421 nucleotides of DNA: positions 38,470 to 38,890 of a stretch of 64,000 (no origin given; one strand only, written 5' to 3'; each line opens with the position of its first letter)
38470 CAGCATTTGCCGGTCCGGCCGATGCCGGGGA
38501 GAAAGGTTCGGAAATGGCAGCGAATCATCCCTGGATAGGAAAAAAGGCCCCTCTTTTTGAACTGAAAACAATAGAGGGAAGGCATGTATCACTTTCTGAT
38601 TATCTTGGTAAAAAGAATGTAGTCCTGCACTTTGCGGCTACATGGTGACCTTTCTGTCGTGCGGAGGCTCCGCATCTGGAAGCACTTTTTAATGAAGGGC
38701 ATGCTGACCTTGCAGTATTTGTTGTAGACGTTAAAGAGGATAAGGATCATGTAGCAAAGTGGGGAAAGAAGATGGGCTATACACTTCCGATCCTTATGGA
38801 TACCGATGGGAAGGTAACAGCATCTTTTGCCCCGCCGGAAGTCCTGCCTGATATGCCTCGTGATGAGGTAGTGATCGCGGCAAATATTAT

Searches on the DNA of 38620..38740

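Call 73: search_rna_families(source=window, start=38620, end=38740, threshold=evalue, max_evalue=10)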
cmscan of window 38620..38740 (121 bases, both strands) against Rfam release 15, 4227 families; matches with E-value up to 10: 1.
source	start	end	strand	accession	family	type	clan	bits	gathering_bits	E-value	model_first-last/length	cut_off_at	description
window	38636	38733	+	RF01385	isrA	Gene; sRNA;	-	11.7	51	1.4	1-129/129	no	isrA Hfq binding RNA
